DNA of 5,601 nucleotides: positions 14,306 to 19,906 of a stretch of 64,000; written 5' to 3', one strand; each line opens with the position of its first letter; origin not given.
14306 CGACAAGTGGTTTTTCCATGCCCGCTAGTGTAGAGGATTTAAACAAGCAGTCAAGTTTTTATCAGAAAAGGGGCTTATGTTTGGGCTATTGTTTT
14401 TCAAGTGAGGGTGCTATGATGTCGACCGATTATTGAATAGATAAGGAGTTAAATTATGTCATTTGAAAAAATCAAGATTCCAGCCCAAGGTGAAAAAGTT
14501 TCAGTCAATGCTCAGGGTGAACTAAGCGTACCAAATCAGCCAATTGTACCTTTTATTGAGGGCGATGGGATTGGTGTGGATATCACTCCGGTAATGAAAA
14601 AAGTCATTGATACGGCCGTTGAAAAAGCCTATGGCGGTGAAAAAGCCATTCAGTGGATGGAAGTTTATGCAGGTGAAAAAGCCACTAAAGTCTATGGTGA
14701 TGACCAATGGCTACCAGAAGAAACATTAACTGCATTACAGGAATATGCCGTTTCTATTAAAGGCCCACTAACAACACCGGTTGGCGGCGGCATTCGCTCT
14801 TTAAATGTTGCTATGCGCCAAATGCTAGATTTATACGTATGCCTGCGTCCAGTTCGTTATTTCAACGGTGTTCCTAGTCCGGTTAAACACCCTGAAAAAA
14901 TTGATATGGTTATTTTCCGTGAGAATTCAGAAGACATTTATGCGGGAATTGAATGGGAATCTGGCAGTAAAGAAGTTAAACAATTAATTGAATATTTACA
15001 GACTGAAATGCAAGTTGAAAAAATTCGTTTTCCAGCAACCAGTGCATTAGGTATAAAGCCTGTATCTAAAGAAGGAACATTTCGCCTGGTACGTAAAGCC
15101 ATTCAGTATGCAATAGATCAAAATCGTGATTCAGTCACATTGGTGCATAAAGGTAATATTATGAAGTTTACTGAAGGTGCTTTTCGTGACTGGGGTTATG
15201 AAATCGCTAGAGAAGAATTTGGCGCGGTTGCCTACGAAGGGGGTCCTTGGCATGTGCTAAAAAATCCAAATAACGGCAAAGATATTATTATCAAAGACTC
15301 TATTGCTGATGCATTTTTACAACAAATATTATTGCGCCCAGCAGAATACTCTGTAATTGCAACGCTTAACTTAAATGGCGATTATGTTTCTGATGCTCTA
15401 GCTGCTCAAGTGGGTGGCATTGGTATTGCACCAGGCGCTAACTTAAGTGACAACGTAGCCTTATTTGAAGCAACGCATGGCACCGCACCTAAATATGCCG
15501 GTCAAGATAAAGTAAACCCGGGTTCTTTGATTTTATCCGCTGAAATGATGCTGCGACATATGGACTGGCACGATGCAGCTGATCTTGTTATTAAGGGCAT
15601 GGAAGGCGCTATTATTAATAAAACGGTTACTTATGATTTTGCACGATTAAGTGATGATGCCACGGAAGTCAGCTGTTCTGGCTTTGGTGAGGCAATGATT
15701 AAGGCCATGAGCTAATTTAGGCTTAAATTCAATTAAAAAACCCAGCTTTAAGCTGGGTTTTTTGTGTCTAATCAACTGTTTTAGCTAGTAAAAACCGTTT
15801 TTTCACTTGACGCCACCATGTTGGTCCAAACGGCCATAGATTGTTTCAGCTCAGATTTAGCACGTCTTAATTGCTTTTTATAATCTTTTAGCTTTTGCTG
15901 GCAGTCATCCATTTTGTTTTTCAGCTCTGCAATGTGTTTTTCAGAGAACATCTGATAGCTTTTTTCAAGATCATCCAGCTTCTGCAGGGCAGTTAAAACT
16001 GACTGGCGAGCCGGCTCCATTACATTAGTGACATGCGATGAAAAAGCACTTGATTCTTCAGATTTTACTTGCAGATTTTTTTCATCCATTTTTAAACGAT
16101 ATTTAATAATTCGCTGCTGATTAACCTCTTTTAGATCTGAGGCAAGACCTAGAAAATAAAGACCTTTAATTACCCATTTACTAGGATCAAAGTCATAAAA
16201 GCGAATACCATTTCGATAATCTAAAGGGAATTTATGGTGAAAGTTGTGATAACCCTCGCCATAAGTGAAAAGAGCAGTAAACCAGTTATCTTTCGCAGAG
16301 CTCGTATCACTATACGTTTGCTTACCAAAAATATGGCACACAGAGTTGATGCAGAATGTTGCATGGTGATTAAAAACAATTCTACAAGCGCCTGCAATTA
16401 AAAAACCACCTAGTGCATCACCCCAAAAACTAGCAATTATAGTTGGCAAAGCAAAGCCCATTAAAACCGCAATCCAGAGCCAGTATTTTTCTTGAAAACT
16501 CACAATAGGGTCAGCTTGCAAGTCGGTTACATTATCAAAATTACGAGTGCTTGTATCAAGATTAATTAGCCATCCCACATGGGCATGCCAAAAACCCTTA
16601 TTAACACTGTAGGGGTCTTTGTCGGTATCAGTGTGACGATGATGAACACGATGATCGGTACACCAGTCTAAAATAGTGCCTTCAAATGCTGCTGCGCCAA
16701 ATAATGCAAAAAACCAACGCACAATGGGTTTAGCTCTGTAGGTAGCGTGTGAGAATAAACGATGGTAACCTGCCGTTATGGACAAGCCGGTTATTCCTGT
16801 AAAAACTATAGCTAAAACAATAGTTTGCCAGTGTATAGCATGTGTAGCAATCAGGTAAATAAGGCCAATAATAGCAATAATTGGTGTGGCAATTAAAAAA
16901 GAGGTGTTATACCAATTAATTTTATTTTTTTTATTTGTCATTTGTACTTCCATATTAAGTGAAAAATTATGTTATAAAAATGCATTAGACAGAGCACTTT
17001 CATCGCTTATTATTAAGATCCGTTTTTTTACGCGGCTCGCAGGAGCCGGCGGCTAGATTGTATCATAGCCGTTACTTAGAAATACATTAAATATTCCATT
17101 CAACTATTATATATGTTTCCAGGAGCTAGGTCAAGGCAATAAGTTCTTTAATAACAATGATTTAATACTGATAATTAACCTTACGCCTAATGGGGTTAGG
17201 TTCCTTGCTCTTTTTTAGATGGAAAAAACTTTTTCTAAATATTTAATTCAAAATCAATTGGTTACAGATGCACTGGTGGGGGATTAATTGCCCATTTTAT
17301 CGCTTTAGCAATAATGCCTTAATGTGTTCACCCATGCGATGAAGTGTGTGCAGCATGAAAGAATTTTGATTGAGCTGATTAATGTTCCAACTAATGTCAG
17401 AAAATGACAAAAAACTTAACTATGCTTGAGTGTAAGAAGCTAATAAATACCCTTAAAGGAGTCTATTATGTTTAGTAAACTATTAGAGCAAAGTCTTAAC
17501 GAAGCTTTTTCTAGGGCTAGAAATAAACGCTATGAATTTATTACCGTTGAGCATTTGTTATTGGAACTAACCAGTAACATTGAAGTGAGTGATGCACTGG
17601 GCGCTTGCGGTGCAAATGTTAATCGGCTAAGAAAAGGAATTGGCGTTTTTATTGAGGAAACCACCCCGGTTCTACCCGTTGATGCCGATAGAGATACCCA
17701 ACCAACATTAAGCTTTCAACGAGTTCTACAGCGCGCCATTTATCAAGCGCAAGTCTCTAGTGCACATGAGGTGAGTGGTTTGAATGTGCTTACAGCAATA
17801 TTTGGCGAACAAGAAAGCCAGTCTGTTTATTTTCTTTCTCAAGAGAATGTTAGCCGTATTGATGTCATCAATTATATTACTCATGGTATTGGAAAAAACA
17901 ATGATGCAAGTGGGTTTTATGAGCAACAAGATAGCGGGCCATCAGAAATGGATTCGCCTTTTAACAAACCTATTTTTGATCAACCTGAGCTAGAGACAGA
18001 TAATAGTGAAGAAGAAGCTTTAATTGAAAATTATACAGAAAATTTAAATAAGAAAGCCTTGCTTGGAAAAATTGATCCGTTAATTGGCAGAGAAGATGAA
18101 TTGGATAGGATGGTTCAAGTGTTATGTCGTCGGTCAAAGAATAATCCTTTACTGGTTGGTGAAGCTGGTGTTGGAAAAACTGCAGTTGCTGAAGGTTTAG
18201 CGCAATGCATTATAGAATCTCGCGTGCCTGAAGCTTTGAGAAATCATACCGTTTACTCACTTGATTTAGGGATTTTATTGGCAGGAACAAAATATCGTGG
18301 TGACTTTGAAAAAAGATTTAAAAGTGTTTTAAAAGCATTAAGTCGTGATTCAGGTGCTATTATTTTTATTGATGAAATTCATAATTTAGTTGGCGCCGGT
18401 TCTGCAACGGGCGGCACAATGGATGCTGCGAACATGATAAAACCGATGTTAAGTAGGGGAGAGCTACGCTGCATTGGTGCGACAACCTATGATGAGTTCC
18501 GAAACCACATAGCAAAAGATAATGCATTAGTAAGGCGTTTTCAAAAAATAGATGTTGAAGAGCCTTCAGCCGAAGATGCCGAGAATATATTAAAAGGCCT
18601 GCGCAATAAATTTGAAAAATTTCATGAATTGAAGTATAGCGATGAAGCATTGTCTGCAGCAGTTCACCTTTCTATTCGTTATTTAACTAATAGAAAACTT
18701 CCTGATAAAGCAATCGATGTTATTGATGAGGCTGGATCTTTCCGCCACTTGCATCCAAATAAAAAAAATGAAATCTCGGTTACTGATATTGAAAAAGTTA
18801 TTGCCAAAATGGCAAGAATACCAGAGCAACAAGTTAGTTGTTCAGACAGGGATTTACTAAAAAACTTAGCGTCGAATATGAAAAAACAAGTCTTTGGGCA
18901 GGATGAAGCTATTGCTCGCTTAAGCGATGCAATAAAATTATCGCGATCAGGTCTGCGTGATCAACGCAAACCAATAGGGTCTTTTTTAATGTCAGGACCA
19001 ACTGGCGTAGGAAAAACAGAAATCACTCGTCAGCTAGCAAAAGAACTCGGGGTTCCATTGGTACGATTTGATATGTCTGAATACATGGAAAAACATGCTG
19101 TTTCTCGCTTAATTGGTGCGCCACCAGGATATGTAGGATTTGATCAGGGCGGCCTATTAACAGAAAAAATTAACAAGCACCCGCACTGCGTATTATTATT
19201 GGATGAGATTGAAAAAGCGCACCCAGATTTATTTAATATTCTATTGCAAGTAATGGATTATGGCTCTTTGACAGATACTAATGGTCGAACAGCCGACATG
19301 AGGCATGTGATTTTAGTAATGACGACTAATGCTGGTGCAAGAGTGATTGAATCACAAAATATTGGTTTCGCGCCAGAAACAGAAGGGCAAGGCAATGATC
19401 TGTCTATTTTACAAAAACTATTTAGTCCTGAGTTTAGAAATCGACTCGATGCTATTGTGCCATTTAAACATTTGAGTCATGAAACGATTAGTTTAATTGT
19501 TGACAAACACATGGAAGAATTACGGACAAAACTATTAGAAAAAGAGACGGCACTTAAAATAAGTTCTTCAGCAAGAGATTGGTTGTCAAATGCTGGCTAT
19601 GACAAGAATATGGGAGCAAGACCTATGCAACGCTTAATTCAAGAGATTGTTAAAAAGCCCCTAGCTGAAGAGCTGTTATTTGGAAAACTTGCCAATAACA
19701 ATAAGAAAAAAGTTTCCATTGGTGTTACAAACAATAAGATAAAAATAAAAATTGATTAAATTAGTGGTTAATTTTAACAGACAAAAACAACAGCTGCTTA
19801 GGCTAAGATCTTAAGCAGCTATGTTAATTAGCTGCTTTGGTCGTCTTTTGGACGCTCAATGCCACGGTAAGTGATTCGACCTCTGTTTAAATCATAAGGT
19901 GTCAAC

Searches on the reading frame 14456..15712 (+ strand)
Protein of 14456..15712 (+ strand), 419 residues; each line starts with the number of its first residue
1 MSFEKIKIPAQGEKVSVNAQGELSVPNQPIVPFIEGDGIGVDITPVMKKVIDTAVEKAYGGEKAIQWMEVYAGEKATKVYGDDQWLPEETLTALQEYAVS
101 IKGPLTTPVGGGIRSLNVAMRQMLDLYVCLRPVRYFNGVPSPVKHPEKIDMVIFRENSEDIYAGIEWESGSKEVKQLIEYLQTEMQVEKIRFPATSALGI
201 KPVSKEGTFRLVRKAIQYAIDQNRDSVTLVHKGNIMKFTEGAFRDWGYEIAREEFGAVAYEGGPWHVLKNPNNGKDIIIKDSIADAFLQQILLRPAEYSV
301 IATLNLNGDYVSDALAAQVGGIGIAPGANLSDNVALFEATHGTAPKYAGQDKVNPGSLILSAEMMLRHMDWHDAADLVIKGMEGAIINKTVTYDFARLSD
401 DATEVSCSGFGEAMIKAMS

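Call 33: search_protein_families(library=ncbifam, proteins=[window:14456-15712:+], max_evalue=1e-10)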
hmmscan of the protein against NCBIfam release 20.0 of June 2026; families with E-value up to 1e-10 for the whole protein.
window:14456-15712:+ (419 aa): 16 families
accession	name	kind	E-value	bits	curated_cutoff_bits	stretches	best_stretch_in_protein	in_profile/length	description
NF005425.0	PRK07006.1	equivalog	8.4e-233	772.5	490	1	4-418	3-416/416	NADP-dependent isocitrate dehydrogenase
TIGR00183.1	prok_nadp_idh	equivalog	4.8e-219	727.3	567.3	1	4-418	3-416/417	isocitrate dehydrogenase (NADP(+))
NF005610.0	PRK07362.1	equivalog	1.3e-166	555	585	2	2-272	3-279/474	NADP-dependent isocitrate dehydrogenase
NF005036.0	PRK06451.1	equivalog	4.4e-136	453.9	484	1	7-418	3-408/412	NADP-dependent isocitrate dehydrogenase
NF006673.0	PRK09222.1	equivalog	7.3e-70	236.3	509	2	31-253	7-196/482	NADP-dependent isocitrate dehydrogenase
TIGR02088.1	LEU3_arch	subfamily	9.8e-65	218.9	409.8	2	268-395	183-310/324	isopropylmalate/isohomocitrate dehydrogenases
NF006529.0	PRK08997.1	equivalog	4.8e-63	213.1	510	2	31-252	6-194/335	isocitrate dehydrogenase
TIGR02924.1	ICDH_alpha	equivalog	2.5e-54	185.1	561.35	1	34-418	6-337/473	isocitrate dehydrogenase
NF040626.1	AksF2_Meth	equivalog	4.4e-54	184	540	2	275-392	192-310/333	homoisocitrate dehydrogenase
TIGR00175.1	mito_nad_idh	equivalog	1e-53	182.7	432.4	2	275-416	195-332/334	isocitrate dehydrogenase (NAD(+))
NF040619.1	AksF_Meth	equivalog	7.2e-50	170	500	1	32-395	5-330/343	homoisocitrate dehydrogenase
NF002898.0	PRK03437.1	equivalog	2.4e-44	152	393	1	33-390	9-327/347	3-isopropylmalate dehydrogenase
NF040855.1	iso_homocit_dh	equivalog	1e-32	113.8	680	1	274-392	183-299/345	isocitrate--homoisocitrate dehydrogenase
TIGR02089.1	TTC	equivalog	3.8e-32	111.5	470.4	1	33-396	8-336/352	tartrate dehydrogenase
NF006048.0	PRK08194.1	equivalog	4e-32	111.7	501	1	32-395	7-332/352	tartrate dehydrogenase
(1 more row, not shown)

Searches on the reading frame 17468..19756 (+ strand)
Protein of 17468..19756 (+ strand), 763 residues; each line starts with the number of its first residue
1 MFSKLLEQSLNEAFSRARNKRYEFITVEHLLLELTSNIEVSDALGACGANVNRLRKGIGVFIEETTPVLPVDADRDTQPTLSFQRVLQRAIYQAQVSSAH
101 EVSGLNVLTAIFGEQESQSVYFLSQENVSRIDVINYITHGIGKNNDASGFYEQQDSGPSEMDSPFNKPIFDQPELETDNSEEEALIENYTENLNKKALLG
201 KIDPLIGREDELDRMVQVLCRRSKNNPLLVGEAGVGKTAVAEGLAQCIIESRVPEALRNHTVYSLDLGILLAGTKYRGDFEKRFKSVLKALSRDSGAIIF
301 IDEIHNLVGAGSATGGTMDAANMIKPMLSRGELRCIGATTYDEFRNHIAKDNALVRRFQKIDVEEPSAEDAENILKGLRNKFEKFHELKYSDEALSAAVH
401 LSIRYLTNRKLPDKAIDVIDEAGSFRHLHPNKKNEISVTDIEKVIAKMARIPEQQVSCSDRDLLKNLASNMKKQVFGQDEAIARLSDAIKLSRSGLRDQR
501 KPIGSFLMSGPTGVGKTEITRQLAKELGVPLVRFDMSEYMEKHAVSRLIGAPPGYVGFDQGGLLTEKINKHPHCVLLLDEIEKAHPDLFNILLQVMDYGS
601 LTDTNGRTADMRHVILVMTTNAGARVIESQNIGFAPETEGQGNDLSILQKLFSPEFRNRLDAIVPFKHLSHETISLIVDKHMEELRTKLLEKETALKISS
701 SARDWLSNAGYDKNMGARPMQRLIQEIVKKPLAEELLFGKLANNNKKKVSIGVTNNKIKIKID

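Call 13: search_protein_families(library=pfam, proteins=[window:17468-19756:+], max_evalue=0.001)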
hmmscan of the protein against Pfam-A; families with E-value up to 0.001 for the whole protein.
window:17468-19756:+ (763 aa): 26 families (the best 25 are shown)
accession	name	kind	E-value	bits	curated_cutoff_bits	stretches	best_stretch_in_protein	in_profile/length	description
PF07724.20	AAA_2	-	2.2e-60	203.9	27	1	501-663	1-166/166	AAA domain (Cdc48 subfamily)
PF00004.35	AAA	-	1.5e-27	97.1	21.2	2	507-622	2-110/131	ATPase family associated with various cellular activities (AAA)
PF17871.7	AAA_lid_9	-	4.9e-27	94.3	22.8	1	367-467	1-100/104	AAA lid domain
PF10431.15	ClpB_D2-small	-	2.1e-23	82.6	21.9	1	669-746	1-78/81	C-terminal, D2-small domain, of ClpB protein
PF07728.20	AAA_5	-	8.5e-19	68.4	22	2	506-622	2-123/139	AAA domain (dynein-related subfamily)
PF13191.12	AAA_16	-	5.5e-15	56.7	32.6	1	204-260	1-63/167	AAA ATPase domain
PF13401.12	AAA_22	-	6e-12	46.4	27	1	505-606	7-111/130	AAA domain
PF00158.32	Sigma54_activat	-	2.4e-10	40.8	20.2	1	505-622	24-143/168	Sigma-54 interaction domain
PF05621.17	TniB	-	1.5e-07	31.5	22.4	1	223-364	34-185/189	Bacterial TniB protein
PF13173.12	AAA_14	-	2.6e-07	31.2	27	0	507-598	6-87/129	AAA domain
PF05496.18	RuvB_N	-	7.3e-07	29.5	27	0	474-531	8-61/159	Holliday junction DNA helicase RuvB P-loop domain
PF02861.25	Clp_N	-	5e-06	27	20.7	1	13-58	1-48/53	Clp amino terminal domain, pathogenicity island component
PF01637.24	ATPase_2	-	8.8e-06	26.1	33.2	0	279-385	93-201/225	ATPase domain predominantly from Archaea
PF12775.13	AAA_7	-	1e-05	25.6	25.8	0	505-551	35-84/181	P-loop containing dynein motor region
PF01078.27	Mg_chelatase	-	1.8e-05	24.7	20.3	0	224-266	22-64/207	Magnesium chelatase, subunit ChlI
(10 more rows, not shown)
